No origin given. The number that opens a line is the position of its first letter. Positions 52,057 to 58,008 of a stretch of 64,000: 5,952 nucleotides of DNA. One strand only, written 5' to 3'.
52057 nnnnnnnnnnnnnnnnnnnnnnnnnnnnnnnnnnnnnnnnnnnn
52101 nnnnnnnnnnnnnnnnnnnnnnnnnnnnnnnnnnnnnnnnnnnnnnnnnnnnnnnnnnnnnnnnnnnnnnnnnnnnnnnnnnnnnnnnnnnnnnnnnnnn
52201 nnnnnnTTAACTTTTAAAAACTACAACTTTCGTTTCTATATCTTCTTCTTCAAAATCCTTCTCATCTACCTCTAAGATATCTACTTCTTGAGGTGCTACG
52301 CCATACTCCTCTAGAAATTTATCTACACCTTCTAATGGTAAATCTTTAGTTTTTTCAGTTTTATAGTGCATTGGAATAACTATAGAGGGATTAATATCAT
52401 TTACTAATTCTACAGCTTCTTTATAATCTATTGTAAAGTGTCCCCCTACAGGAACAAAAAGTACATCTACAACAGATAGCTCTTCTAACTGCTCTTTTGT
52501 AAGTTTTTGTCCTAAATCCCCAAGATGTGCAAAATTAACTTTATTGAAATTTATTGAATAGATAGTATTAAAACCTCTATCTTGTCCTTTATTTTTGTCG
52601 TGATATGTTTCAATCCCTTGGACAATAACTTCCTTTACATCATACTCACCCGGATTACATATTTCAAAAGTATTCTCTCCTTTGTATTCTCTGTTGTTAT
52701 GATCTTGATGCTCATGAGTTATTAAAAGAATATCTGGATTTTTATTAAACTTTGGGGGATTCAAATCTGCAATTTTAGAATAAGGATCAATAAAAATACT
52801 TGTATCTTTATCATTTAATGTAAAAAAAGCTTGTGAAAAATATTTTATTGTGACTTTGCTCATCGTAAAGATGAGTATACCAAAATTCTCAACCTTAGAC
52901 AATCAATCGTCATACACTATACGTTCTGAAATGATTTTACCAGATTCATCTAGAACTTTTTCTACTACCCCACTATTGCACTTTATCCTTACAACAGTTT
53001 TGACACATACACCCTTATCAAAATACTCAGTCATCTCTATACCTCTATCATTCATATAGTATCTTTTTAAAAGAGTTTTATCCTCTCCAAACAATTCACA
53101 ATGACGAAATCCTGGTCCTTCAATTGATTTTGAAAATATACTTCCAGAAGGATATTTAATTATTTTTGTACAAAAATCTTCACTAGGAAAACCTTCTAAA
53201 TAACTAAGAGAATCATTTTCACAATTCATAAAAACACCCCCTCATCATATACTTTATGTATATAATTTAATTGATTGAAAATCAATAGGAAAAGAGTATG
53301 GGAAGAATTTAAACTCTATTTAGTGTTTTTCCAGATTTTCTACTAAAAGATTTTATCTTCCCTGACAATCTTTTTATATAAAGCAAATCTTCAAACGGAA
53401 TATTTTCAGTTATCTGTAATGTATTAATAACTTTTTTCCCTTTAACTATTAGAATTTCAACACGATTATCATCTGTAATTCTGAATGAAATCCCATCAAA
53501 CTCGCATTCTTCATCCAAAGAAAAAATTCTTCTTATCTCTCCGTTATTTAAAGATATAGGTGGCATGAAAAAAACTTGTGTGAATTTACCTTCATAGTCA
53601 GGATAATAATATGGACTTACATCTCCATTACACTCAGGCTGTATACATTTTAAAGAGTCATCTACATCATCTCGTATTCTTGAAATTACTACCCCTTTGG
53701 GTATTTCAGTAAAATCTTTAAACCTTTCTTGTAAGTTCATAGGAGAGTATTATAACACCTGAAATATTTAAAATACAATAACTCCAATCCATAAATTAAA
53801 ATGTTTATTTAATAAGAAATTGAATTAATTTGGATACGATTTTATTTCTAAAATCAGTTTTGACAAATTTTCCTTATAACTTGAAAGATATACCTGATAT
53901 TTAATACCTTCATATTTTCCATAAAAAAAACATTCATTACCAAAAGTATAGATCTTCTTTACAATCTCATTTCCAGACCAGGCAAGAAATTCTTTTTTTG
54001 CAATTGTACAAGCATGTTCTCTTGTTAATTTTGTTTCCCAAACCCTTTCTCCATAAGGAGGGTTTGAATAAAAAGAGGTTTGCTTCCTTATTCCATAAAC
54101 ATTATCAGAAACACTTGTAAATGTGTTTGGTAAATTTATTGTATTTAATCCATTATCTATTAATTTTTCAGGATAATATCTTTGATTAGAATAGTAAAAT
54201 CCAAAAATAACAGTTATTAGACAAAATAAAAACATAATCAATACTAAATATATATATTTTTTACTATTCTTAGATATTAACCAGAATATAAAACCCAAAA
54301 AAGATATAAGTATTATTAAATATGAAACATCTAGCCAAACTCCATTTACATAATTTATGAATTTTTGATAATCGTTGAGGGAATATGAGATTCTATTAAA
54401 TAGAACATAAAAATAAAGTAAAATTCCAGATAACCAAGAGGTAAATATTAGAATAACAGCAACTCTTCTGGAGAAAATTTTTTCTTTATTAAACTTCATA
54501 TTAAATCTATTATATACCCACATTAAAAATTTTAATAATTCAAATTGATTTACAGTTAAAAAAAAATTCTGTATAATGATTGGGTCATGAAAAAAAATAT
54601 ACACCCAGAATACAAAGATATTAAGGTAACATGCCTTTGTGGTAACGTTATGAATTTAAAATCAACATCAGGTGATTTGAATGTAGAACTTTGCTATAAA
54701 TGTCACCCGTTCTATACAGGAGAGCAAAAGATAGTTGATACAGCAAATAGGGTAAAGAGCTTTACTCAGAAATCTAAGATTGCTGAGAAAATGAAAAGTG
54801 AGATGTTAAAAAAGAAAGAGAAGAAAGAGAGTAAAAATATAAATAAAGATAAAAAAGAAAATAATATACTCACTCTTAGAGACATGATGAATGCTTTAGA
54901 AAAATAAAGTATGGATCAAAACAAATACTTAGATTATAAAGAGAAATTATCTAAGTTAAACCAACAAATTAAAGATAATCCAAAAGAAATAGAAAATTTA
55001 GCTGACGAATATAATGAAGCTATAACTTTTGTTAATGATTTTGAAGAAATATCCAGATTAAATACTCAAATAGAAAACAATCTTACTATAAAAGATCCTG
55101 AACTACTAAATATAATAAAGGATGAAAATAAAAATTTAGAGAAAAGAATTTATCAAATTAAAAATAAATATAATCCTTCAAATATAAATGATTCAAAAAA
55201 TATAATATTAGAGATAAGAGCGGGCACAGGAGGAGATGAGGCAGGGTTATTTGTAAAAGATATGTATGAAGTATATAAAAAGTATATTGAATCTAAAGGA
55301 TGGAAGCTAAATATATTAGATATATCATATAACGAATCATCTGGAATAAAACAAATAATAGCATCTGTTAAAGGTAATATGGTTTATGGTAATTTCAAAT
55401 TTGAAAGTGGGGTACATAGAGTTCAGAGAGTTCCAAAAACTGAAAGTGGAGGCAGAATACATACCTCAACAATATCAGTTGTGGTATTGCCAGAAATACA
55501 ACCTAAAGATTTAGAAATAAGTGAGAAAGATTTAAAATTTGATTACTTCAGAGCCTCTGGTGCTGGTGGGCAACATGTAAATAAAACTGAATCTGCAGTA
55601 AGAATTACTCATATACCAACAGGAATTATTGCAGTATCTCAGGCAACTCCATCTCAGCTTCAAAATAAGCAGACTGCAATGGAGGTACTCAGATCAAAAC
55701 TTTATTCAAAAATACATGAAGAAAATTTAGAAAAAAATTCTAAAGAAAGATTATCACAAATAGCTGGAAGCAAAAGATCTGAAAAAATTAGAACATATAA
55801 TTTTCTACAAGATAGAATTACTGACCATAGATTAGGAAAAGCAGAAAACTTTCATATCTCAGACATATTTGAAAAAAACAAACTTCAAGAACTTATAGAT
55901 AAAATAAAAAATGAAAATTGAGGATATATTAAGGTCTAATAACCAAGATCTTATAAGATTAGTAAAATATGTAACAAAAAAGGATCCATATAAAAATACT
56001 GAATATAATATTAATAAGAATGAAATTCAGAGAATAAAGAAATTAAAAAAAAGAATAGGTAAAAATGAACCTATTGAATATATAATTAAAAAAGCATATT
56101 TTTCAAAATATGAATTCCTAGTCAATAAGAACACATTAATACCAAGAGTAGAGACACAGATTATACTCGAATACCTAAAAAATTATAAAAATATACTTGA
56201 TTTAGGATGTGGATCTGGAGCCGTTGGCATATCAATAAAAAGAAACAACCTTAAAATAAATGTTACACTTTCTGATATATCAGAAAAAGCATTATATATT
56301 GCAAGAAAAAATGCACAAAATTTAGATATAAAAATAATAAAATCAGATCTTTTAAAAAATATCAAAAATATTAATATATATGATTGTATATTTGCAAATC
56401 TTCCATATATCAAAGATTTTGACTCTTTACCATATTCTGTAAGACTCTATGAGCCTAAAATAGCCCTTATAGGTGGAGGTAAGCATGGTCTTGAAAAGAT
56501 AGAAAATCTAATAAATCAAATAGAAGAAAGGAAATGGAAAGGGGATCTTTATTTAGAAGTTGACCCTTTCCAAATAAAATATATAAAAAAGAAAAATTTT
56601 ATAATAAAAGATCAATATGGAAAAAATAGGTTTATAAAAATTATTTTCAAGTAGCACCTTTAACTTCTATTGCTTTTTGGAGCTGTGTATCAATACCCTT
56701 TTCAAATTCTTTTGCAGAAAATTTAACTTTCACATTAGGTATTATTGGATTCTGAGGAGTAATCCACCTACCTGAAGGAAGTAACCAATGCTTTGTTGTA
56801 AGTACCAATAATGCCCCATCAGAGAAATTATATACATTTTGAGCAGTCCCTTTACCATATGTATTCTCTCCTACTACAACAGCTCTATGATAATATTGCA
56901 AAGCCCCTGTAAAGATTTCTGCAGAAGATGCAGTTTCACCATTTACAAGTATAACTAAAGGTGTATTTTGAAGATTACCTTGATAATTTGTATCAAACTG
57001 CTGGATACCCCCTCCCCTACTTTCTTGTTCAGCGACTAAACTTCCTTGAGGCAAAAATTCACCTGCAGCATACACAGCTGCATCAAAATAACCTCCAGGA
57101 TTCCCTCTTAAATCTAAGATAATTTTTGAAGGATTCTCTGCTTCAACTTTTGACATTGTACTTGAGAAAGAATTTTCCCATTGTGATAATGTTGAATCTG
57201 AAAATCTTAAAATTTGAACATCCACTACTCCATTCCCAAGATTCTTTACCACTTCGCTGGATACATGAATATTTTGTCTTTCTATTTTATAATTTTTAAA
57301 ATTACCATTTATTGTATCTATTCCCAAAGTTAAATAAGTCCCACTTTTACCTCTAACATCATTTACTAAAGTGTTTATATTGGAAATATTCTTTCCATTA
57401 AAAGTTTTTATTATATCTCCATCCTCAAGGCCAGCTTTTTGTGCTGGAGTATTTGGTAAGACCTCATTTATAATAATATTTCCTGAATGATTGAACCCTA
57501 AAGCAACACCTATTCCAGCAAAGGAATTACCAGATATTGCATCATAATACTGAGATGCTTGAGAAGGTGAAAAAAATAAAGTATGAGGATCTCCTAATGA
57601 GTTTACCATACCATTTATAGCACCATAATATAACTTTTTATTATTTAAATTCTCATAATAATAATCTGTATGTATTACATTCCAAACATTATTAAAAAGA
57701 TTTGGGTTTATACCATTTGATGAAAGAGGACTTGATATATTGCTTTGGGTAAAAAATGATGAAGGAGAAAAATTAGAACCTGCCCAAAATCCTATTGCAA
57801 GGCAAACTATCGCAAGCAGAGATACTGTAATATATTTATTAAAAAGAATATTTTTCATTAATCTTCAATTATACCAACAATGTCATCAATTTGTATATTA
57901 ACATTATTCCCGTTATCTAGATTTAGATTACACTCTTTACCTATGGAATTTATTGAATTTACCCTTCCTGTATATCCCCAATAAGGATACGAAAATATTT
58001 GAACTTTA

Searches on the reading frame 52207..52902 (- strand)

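Call 67: search_protein_families(library=pfam, proteins=[window:52207-52902:-], max_evalue=0.00001)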
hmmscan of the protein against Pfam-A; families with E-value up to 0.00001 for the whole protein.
window:52207-52902:- (231 aa): 2 families
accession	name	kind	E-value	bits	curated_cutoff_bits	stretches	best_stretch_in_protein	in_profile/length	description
PF13483.12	Lactamase_B_3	-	8.3e-44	149.8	24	1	18-179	1-160/160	Beta-lactamase superfamily domain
PF12706.13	Lactamase_B_2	-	6.5e-12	45.9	27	1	75-180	84-200/200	Beta-lactamase superfamily domain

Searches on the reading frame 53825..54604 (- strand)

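Call 67: search_protein_families(library=pfam, proteins=[window:53825-54604:-], max_evalue=0.00001)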
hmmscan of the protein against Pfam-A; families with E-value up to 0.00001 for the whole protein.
window:53825-54604:- (259 aa): 1 family
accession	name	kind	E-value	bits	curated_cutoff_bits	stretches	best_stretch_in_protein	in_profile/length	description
PF00335.26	Tetraspanin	-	6.4e-06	26.4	32.1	1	49-157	5-104/225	Tetraspanin family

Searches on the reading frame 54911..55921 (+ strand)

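Call 67: search_protein_families(library=pfam, proteins=[window:54911-55921:+], max_evalue=0.00001)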
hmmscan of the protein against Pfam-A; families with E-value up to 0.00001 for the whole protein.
window:54911-55921:+ (336 aa): 2 families
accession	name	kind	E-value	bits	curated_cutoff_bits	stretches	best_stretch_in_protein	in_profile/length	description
PF03462.23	PCRF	-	2.7e-54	184.4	24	1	11-190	10-194/194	PCRF domain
PF00472.26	RF-1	-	9.7e-38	129.1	35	1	200-307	4-116/116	RF-1 domain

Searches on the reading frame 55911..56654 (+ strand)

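Call 67: search_protein_families(library=pfam, proteins=[window:55911-56654:+], max_evalue=0.00001)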
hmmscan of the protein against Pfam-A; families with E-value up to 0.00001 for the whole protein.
window:55911-56654:+ (247 aa): 7 families
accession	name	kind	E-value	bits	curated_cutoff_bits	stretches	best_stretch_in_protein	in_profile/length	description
PF05175.20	MTS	-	1.6e-14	54.4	23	1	82-168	20-110/170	Methyltransferase small domain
PF13649.12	Methyltransf_25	-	1.5e-09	38.8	27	1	95-167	1-77/97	Methyltransferase domain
PF13847.12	Methyltransf_31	-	3e-09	37.1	27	1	92-164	4-82/145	Methyltransferase domain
PF10294.15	Methyltransf_16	-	1.1e-06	29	21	1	90-136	45-90/174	Lysine methyltransferase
PF06325.19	PrmA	-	3e-06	27.4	22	1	86-163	156-233/296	Ribosomal protein L11 methyltransferase (PrmA)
PF08242.18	Methyltransf_12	-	5.2e-06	27.5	30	1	96-162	1-71/98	Methyltransferase domain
PF08241.18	Methyltransf_11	-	8.8e-06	26.7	21.2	0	96-163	1-67/95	Methyltransferase domain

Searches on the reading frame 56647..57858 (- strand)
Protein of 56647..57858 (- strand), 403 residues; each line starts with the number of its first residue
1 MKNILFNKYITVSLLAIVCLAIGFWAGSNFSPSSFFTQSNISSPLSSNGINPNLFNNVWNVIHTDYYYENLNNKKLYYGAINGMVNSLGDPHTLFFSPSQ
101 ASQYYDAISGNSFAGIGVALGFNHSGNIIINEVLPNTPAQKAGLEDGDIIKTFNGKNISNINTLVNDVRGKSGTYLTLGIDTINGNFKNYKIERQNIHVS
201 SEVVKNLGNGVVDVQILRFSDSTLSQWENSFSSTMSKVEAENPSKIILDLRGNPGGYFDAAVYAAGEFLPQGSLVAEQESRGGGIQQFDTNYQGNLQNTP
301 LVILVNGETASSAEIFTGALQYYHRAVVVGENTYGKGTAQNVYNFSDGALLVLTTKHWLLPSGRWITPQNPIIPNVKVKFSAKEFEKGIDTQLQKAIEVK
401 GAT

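Call 67: search_protein_families(library=pfam, proteins=[window:56647-57858:-], max_evalue=0.00001)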
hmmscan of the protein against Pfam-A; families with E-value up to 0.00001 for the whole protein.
window:56647-57858:- (403 aa): 5 families
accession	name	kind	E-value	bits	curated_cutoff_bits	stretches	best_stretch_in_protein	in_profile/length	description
PF03572.23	Peptidase_S41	-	5.4e-41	140.4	24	1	215-378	6-165/165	Peptidase family S41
PF00595.29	PDZ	-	9e-08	32.8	23.2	1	111-179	9-79/81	PDZ domain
PF22694.1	CtpB_N-like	-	1.1e-07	32.7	27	1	55-95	41-80/85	Activating protease CtpB N-terminal domain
PF17820.7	PDZ_6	-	1.3e-07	31.6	27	1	129-173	1-45/54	PDZ domain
PF13180.12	PDZ_2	-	7.3e-07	29.8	27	1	115-171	2-57/80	PDZ domain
